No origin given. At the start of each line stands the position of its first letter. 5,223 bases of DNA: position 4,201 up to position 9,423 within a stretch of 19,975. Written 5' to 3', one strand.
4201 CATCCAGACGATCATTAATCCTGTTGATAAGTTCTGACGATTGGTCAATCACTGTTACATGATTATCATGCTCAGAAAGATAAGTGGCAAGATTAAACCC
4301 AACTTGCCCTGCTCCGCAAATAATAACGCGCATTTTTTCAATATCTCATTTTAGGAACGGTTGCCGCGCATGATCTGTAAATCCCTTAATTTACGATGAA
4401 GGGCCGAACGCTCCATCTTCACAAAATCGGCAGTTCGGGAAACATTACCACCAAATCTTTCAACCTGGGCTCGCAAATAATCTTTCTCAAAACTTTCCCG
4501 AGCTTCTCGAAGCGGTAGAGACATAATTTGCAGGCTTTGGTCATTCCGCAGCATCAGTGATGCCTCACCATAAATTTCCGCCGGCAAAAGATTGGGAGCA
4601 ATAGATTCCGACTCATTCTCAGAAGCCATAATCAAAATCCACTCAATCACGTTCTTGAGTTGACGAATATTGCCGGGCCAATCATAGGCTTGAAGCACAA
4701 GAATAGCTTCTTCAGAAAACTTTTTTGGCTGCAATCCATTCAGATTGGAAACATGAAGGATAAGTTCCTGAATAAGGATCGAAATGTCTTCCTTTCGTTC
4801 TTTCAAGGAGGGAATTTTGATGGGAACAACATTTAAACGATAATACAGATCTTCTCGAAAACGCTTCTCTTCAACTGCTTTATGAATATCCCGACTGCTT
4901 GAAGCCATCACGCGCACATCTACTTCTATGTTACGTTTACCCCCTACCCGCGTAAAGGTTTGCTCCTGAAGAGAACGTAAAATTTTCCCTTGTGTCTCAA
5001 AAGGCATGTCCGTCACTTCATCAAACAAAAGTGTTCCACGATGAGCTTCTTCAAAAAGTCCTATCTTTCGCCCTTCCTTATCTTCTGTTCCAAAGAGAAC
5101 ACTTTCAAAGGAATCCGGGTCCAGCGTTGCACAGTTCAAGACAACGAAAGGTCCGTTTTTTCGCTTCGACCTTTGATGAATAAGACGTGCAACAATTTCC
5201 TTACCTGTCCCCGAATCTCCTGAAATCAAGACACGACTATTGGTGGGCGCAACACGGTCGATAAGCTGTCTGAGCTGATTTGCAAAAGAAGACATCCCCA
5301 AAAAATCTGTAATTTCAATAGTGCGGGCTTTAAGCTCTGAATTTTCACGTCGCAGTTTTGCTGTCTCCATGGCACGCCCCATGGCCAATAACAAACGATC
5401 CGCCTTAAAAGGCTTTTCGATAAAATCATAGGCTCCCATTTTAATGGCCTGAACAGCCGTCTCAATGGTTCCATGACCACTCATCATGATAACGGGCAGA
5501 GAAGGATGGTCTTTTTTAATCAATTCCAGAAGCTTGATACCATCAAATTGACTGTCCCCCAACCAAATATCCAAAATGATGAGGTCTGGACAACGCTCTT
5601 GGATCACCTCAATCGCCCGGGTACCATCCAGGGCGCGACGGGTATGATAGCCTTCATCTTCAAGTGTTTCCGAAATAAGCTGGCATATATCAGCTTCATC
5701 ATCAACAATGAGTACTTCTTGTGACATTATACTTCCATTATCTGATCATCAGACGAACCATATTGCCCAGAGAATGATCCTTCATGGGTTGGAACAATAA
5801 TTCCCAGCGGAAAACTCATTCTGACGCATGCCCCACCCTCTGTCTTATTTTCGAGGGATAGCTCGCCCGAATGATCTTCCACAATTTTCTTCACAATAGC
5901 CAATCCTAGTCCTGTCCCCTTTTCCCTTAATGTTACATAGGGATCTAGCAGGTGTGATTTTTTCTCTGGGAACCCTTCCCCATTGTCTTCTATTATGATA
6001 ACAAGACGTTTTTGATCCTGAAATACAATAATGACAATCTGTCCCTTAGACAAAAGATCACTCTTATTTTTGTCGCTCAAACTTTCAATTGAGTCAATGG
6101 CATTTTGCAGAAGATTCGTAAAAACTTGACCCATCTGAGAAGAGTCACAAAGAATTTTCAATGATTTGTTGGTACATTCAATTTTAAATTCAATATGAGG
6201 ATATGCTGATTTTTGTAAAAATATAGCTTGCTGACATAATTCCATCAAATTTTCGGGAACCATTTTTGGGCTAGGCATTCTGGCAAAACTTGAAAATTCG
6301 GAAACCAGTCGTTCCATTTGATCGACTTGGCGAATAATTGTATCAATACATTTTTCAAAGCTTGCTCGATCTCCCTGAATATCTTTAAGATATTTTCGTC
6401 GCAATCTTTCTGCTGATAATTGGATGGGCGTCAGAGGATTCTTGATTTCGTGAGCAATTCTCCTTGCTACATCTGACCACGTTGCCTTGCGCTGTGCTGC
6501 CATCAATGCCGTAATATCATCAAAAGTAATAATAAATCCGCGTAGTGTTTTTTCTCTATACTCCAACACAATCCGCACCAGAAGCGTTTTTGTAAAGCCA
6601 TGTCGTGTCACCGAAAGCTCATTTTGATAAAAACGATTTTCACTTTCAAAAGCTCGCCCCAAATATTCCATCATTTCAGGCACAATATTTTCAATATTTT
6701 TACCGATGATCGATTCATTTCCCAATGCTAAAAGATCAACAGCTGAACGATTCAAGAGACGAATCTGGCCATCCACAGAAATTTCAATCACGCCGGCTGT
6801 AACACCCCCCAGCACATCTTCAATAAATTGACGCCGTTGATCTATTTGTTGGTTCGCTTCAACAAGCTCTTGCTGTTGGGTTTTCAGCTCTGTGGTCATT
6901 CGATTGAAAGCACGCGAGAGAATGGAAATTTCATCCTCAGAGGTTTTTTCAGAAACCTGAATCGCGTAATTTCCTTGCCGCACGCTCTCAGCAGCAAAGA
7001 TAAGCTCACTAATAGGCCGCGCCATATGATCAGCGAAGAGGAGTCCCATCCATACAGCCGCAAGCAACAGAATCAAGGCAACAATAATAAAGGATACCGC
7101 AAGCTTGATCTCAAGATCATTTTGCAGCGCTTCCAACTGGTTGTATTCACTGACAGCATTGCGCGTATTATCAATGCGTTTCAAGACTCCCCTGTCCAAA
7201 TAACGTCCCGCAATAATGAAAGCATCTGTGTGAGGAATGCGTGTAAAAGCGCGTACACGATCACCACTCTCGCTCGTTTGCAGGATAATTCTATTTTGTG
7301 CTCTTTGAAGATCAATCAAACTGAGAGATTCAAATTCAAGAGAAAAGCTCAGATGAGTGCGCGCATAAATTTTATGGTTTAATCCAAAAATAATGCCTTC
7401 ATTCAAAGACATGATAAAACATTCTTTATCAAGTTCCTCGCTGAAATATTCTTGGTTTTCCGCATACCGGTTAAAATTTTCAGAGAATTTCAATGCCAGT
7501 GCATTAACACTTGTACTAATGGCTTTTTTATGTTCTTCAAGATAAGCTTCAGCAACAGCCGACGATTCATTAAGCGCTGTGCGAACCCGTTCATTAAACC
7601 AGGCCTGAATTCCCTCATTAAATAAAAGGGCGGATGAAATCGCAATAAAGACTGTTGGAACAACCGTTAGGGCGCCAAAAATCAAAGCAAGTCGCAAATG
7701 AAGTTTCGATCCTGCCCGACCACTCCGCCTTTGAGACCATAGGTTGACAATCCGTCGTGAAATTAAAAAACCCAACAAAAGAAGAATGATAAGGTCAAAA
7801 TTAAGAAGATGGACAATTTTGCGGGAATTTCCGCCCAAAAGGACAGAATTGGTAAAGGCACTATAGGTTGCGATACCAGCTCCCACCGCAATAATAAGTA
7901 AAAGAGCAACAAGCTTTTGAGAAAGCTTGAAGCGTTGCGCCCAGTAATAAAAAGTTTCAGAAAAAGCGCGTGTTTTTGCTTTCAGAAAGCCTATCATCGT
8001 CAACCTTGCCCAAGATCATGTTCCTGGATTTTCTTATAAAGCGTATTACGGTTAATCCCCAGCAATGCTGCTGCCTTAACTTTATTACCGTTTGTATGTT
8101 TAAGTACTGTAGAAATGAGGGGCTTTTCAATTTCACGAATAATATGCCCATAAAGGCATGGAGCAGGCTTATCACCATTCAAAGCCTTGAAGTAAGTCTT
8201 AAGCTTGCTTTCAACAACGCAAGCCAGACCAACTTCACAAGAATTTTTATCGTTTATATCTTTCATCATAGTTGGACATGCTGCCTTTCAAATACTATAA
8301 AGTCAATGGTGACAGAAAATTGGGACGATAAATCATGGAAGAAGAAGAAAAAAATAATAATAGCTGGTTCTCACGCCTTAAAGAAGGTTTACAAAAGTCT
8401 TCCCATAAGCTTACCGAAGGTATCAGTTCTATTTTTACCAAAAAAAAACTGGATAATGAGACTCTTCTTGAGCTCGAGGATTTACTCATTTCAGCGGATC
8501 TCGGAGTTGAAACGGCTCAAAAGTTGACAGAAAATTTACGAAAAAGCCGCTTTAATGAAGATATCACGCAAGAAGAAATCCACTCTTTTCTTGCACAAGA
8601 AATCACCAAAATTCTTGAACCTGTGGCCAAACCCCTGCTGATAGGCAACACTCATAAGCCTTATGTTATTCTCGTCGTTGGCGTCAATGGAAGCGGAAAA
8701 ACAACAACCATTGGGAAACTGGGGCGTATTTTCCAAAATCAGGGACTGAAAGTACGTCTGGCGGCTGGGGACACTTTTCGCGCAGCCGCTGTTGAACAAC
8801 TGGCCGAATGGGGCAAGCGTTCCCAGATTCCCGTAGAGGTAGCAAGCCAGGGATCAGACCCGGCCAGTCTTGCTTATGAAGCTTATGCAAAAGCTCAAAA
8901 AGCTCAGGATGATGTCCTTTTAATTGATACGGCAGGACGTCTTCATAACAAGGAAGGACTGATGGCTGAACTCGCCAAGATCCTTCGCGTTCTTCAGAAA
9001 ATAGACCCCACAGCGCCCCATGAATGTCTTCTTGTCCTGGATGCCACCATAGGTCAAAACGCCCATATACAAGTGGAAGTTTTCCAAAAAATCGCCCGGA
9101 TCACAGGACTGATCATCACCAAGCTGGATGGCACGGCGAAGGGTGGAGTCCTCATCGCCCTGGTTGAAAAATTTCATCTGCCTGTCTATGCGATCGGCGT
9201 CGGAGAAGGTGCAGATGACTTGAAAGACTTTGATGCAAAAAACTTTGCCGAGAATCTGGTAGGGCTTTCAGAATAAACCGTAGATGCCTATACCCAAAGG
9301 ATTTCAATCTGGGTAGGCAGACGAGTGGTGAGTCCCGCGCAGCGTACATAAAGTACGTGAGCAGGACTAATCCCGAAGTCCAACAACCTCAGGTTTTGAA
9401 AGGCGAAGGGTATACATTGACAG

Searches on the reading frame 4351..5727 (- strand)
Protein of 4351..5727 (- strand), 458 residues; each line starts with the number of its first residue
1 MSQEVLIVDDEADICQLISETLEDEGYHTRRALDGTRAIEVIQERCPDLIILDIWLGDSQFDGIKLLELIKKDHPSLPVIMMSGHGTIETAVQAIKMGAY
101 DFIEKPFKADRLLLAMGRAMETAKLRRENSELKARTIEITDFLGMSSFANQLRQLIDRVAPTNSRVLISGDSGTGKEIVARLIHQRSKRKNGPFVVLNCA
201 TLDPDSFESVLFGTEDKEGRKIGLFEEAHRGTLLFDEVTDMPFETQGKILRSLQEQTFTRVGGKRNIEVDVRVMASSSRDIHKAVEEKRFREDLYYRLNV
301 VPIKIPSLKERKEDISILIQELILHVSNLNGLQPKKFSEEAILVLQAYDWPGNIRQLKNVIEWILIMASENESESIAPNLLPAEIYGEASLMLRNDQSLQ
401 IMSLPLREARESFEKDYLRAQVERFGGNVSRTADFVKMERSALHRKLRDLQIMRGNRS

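Call 6: search_protein_families(library=pfam, proteins=[window:4351-5727:-], max_evalue=0.1)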
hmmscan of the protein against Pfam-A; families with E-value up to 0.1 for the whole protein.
window:4351-5727:- (458 aa): 13 families
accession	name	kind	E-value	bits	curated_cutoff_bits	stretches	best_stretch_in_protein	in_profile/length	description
PF00158.32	Sigma54_activat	-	1e-53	181.9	20.2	1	144-304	3-168/168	Sigma-54 interaction domain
PF00072.30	Response_reg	-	1.8e-30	105.8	30.2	1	5-114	1-108/111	Response regulator receiver domain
PF25601.1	AAA_lid_14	-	1.8e-21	76.2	27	1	309-388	1-77/87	AAA+ ATPase lid domain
PF14532.12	Sigma54_activ_2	-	9.1e-20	71.8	25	1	143-308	1-138/138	Sigma-54 interaction domain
PF02954.25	HTH_8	-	3.7e-09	36.6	22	1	410-448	2-40/42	Bacterial regulatory protein, Fis family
PF13191.12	AAA_16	-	0.00066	20.7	32.6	1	150-202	10-63/167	AAA ATPase domain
PF07728.20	AAA_5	-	0.0017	18.8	22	1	166-278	2-122/139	AAA domain (dynein-related subfamily)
PF00004.35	AAA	-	0.0029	18.5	21.2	1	166-293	1-126/131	ATPase family associated with various cellular activities (AAA)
PF20161.5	VpsR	-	0.0088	16.2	23.7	1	16-117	21-121/121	VpsR domain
PF23198.2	PDE8A_N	-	0.019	15.3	29.6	1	5-79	13-86/147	PDE8A-like, N-terminal domain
PF06745.19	ATPase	-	0.02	14.7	26.6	0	154-181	10-37/231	KaiC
PF20274.4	cREC_REC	-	0.047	14.8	27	0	6-74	3-60/88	Cyclic-phosphate processing Receiver domain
PF08298.17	AAA_PrkA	-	0.098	12.1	25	0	223-329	227-329/358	PrkA AAA domain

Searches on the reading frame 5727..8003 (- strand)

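Call 6: search_protein_families(library=pfam, proteins=[window:5727-8003:-], max_evalue=0.1)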
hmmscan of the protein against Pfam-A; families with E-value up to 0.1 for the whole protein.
window:5727-8003:- (758 aa): 14 families
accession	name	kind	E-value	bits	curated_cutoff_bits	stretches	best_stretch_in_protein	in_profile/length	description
PF19312.4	NtrY_N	-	7.5e-31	108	23.2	1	34-310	7-290/291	NtrY N-terminal region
PF02518.31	HATPase_c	-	5.6e-20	72.3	26.4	1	620-733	2-109/111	Histidine kinase-, DNA gyrase B-, and HSP90-like ATPase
PF00512.31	HisKA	-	1.7e-13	50.9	26.9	1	510-577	3-64/66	His Kinase A (phospho-acceptor) domain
PF00672.30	HAMP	-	1.4e-07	32.1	25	1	324-374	3-52/53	HAMP domain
PF14501.12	HATPase_c_5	-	4.4e-06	27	22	1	626-720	8-91/102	GHKL domain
PF00989.32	PAS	-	5.3e-05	23.6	22.6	1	394-497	7-113/113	PAS fold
PF13581.12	HATPase_c_2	-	5.5e-05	23.6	27.4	1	653-730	53-126/127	Histidine kinase-like ATPase domain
PF13426.13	PAS_9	-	0.00034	21.3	27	1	404-499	3-103/103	PAS domain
PF08448.16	PAS_4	-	0.0014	19.3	23.1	1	402-499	5-107/110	PAS fold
PF12860.13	PAS_7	-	0.0023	18.5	27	1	401-504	4-114/115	PAS fold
PF03929.21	PepSY_TM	-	0.036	14.3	28.8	1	56-153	129-225/295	PepSY-associated TM region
PF19757.4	DUF6244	-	0.069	14.1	31.6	0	368-405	12-49/87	Family of unknown function (DUF6244)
PF04504.20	GeBP-like_DBD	-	0.081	14.1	29.5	0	157-199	47-89/94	Glabrous-enhancer-binding protein-like family, DBD domain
PF24820.1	Diguanyl_cycl_sensor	-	0.091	13.1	28.1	0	404-447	8-51/109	Diguanylate cyclase-like sensor domain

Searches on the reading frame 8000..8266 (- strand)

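Call 53: search_protein_families(library=pfam, proteins=[window:8000-8266:-], max_evalue=0.00001)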
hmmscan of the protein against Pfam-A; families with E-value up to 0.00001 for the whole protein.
window:8000-8266:- (88 aa): 1 family
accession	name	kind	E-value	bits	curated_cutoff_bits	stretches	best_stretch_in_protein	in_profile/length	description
PF02954.25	HTH_8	-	6.9e-17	61.3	22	1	43-82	2-41/42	Bacterial regulatory protein, Fis family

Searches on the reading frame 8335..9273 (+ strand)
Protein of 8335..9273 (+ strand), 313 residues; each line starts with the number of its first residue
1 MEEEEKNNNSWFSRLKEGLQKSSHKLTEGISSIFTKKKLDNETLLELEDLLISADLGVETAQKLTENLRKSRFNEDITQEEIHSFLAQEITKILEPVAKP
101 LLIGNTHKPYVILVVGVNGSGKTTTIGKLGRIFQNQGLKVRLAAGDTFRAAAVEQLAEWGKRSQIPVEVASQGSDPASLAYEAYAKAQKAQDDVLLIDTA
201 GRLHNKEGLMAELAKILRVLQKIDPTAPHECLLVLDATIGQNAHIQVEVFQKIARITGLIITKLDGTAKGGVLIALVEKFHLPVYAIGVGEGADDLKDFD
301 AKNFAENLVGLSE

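Call 53: search_protein_families(library=pfam, proteins=[window:8335-9273:+], max_evalue=0.00001)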
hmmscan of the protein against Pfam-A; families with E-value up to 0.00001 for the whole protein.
window:8335-9273:+ (313 aa): 4 families
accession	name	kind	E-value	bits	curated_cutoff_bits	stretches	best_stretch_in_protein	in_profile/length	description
PF00448.28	SRP54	-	1.5e-69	234.1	22.7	1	109-309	1-195/196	SRP54-type protein, GTPase domain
PF02881.24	SRP54_N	-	1.9e-12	47.7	22.4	1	26-89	1-74/75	SRP54-type protein, helical bundle domain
PF13604.12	AAA_30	-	1.2e-06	28.9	27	1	110-215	19-110/191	AAA domain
PF13401.12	AAA_22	-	2.9e-06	28.1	27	1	108-219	4-110/130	AAA domain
